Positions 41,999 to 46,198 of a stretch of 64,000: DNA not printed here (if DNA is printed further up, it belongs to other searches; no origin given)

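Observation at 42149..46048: Single 1299-aa polypeptide fusing an LsrK-like FGGY kinase, a D-2-hydroxyacid dehydrogenase, an SCP2 domain and a class II aldolase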

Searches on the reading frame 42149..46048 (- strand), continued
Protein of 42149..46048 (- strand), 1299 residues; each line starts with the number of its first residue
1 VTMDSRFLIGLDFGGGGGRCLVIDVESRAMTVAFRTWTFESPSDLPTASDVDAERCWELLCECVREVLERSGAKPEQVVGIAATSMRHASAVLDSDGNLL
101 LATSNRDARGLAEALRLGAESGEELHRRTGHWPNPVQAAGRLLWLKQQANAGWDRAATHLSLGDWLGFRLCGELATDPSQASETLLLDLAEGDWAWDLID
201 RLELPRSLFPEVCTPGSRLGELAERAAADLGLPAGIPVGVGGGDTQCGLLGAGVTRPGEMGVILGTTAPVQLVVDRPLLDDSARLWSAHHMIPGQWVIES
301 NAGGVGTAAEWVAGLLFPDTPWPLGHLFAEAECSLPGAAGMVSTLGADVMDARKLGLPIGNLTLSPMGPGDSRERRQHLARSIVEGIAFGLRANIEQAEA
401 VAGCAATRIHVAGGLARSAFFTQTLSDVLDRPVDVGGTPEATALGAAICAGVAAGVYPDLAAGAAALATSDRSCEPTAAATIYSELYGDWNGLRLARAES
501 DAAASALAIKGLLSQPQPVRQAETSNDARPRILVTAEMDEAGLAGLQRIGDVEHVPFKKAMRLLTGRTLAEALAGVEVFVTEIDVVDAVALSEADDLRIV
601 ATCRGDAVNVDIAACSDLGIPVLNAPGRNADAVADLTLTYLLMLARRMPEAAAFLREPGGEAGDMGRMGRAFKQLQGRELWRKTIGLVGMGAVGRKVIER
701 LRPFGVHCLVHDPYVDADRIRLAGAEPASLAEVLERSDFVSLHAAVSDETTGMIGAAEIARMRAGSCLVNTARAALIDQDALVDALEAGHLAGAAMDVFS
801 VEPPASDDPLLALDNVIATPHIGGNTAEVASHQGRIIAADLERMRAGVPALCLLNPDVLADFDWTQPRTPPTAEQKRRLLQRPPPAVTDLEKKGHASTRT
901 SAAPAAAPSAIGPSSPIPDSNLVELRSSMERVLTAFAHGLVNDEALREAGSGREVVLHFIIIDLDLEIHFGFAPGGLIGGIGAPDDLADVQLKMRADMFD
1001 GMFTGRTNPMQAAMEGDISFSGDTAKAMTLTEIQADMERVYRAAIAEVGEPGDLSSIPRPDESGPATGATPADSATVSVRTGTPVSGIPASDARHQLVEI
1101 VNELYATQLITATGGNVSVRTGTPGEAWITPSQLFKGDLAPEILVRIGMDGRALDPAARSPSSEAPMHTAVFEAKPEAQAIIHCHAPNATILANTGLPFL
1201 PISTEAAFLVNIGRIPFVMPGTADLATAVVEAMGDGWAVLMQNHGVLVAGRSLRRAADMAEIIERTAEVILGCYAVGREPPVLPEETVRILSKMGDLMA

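Call 38: search_protein_families(library=pfam, proteins=[L058:8621-12262:+, L073:7073-11143:+, L073:5244-6623:+, L073:11973-13715:+, L073:13894-15054:+, L058:12326-13159:+, L058:13156-13845:+, L058:5151-6818:+, L073:5-5332:+], max_evalue=0.001)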
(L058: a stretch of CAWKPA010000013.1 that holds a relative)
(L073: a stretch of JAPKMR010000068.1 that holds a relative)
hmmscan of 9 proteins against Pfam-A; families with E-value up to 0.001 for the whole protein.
L058:8621-12262:+ (1213 aa): 6 families
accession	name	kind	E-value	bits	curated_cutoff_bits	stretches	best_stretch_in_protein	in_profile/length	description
PF02826.25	2-Hacid_dh_C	-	4.3e-57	192.8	25.1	1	572-756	2-178/178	D-isomer specific 2-hydroxyacid dehydrogenase, NAD binding domain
PF00596.27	Aldolase_II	-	4.3e-46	157.6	22.2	1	1010-1184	2-182/183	Class II Aldolase and Adducin N-terminal domain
PF00389.36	2-Hacid_dh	-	3.5e-12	46.6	24.6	1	467-786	3-132/134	D-isomer specific 2-hydroxyacid dehydrogenase, catalytic domain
PF02036.22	SCP2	-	3.8e-12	46.9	21.3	1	874-963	11-99/101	SCP-2 sterol transfer family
PF14864.11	Alkyl_sulf_C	-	2.2e-07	31.5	27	1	880-961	29-110/125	Alkyl sulfatase C-terminal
PF00670.27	AdoHcyase_NAD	-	8.4e-05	23.2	27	1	616-704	24-109/162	S-adenosyl-L-homocysteine hydrolase, NAD binding domain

L073:7073-11143:+ (1356 aa): 7 families
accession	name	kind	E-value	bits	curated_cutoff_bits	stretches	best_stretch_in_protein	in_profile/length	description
PF02826.25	2-Hacid_dh_C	-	1.4e-53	181.3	25.1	1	648-832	2-178/178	D-isomer specific 2-hydroxyacid dehydrogenase, NAD binding domain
PF00596.27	Aldolase_II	-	2.7e-47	161.4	22.2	1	1152-1325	2-180/183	Class II Aldolase and Adducin N-terminal domain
PF00370.27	FGGY_N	-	1.4e-38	133.3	28.8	1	5-250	1-245/245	FGGY family of carbohydrate kinases, N-terminal domain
PF02782.22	FGGY_C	-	1.7e-20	74.1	27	1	259-451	1-197/198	FGGY family of carbohydrate kinases, C-terminal domain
PF00389.36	2-Hacid_dh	-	7.7e-16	58.4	24.6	1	543-861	3-131/134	D-isomer specific 2-hydroxyacid dehydrogenase, catalytic domain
PF02036.22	SCP2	-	3.3e-14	53.5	21.3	1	1004-1093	20-100/101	SCP-2 sterol transfer family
PF14864.11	Alkyl_sulf_C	-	0.00033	21.3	27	1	1001-1088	29-108/125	Alkyl sulfatase C-terminal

L073:5244-6623:+ (459 aa): 3 families
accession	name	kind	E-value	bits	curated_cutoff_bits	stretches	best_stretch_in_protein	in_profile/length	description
PF00160.26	Pro_isomerase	-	3.7e-37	128.5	21.7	1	304-453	3-156/159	Cyclophilin type peptidyl-prolyl cis-trans isomerase/CLD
PF13462.12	Thioredoxin_4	-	1.1e-14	55.4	23.2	1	112-278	4-164/165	Thioredoxin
PF01323.26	DSBA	-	7.6e-06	26.3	25.6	1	161-263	77-176/191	DSBA-like thioredoxin domain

L073:11973-13715:+ (580 aa): 2 families
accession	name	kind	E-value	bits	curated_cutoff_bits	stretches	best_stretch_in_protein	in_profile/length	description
PF13231.12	PMT_2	-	1.4e-11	45.3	26.1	1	79-175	1-97/160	Dolichyl-phosphate-mannose-protein mannosyltransferase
PF11028.14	TMEM260-like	-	0.0001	22.6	24.2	1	90-176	31-135/179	Protein O-mannosyl-transferase TMEM260-like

L073:13894-15054:+ (386 aa): 1 family
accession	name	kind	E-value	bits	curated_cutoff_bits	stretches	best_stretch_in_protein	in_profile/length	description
PF00144.29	Beta-lactamase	-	3e-54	184.9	27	1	35-356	2-314/329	Beta-lactamase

L058:12326-13159:+ (277 aa): 4 families
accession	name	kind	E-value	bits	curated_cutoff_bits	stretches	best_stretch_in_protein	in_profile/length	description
PF08241.18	Methyltransf_11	-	1e-14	55.4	21.2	1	65-152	2-95/95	Methyltransferase domain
PF13649.12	Methyltransf_25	-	1.3e-08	35.9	27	1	65-148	3-97/97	Methyltransferase domain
PF13847.12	Methyltransf_31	-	3e-05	24.2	27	1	100-156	55-113/145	Methyltransferase domain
PF08242.18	Methyltransf_12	-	9.1e-05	23.6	30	1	66-150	3-98/98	Methyltransferase domain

L058:13156-13845:+ (229 aa): 0 families

L058:5151-6818:+ (555 aa): 0 families

L073:5-5332:+ (1775 aa): 13 families
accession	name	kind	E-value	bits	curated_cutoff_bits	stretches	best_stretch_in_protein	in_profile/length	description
PF13418.12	Kelch_4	-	1.2e-93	307.3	21.6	10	873-913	1-42/49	Galactose oxidase, central domain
PF01344.31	Kelch_1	-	2.7e-88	289.4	20.1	9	883-914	10-41/46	Kelch motif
PF13964.12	Kelch_6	-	2.1e-80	262.7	25.3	6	874-918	2-46/50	Kelch motif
PF13415.12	Kelch_3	-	2.3e-61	203.3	22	5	273-318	2-47/48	Galactose oxidase, central domain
PF07646.21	Kelch_2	-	1.9e-49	163.5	21.3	3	265-307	4-47/48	Kelch motif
PF24681.1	Kelch_KLHDC2_KLHL20_DRC7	-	9.3e-46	156.3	50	4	783-990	2-221/221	KLHDC2/KLHL20/DRC7 Kelch-repeats domain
PF01839.29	FG-GAP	-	8.9e-41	137.6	22.1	5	551-589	1-37/37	FG-GAP repeat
PF24981.1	Beta-prop_ATRN-LZTR1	-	2.2e-40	139.2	50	3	203-379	26-221/289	Attractin/LZTR1 beta-propeller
PF25210.1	Kelch_FKB95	-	1.7e-32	113.5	70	2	324-425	45-150/268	FKB95, Kelch-repeats domain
PF07250.17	Glyoxal_oxid_N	-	6.8e-28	98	37.5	0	218-285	71-140/243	Glyoxal oxidase N-terminus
PF13517.12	FG-GAP_3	-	1.3e-16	61.4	26.9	4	108-178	1-61/61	FG-GAP-like repeat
PF13540.12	RCC1_2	-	1.6e-10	40.9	22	0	216-237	9-29/30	Regulator of chromosome condensation (RCC1) repeat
PF18755.6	RAMA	-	8.6e-07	29.3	35.2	0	311-339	44-71/107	Restriction Enzyme Adenine Methylase Associated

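Call 39: search_protein_families(library=pfam, proteins=[L009:480-2336:+, L009:4358-5467:+, L009:5987-7723:-, L009:7894-8613:+, L009:8793-9569:-, L009:9657-9968:-, L009:17743-19425:-, L009:21084-22217:-, L009:22305-23030:-, L009:16010-16369:+], max_evalue=0.001)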
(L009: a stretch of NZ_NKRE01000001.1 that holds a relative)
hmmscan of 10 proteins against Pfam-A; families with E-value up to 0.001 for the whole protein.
L009:480-2336:+ (618 aa): 2 families
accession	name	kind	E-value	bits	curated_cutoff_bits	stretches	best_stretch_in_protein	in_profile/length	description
PF00291.31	PALP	-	8.5e-80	268.7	35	1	230-518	3-295/295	Pyridoxal-phosphate dependent enzyme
PF01842.31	ACT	-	9.5e-06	25.7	27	1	543-607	3-65/66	ACT domain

L009:4358-5467:+ (369 aa): 1 family
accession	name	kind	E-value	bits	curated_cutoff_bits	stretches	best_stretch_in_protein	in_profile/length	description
PF01553.26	Acyltransferase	-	4.4e-06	27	23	1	111-210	2-101/132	Acyltransferase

L009:5987-7723:- (578 aa): 8 families
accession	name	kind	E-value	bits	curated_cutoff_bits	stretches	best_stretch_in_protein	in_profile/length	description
PF01370.27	Epimerase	-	1.2e-41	143.2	20.9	1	246-476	2-240/240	NAD dependent epimerase/dehydratase family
PF16363.11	GDP_Man_Dehyd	-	2.8e-32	112.9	27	1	246-567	1-331/332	GDP-mannose 4,6 dehydratase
PF01073.25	3Beta_HSD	-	9.2e-25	87.7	22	1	246-500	1-274/280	3-beta hydroxysteroid dehydrogenase/isomerase family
PF13460.12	NAD_binding_10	-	1.5e-17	64.5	27.2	1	249-361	1-104/184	NAD(P)H-binding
PF07993.18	NAD_binding_4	-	3.2e-16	59.7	20.1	1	303-418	85-209/258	Male sterility protein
PF05368.20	NmrA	-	2e-12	47.8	27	1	245-352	5-104/298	NmrA-like family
PF02719.21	Polysacc_synt_2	-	5.7e-10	39.3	20.2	1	246-355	2-128/293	Polysaccharide biosynthesis protein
PF04321.23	RmlD_sub_bind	-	1.2e-09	38.2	27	1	243-430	1-165/287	RmlD substrate binding domain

L009:7894-8613:+ (239 aa): 0 families

L009:8793-9569:- (258 aa): 0 families

L009:9657-9968:- (103 aa): 0 families

L009:17743-19425:- (560 aa): 3 families
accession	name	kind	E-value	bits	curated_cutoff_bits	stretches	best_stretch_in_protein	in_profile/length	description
PF06974.18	WS_DGAT_C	-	1.5e-32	113.1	20.7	1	411-552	2-144/145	WS/DGAT C-terminal domain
PF03007.21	WS_DGAT_cat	-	2.9e-24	86.7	23.6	1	35-232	4-214/263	Wax ester synthase/diacylglycerol acyltransferase catalytic domain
PF00668.25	Condensation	-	1.8e-06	27.4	30.6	1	48-176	26-155/456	Condensation domain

L009:21084-22217:- (377 aa): 1 family
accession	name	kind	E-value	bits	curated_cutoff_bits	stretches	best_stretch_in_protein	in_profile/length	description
PF03007.21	WS_DGAT_cat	-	2.1e-46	159.3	23.6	1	12-243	1-227/263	Wax ester synthase/diacylglycerol acyltransferase catalytic domain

L009:22305-23030:- (241 aa): 1 family
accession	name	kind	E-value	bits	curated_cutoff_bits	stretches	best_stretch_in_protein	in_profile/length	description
PF02627.25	CMD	-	7.5e-10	39.1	23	1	166-234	14-81/84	Carboxymuconolactone decarboxylase family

L009:16010-16369:+ (119 aa): 0 families
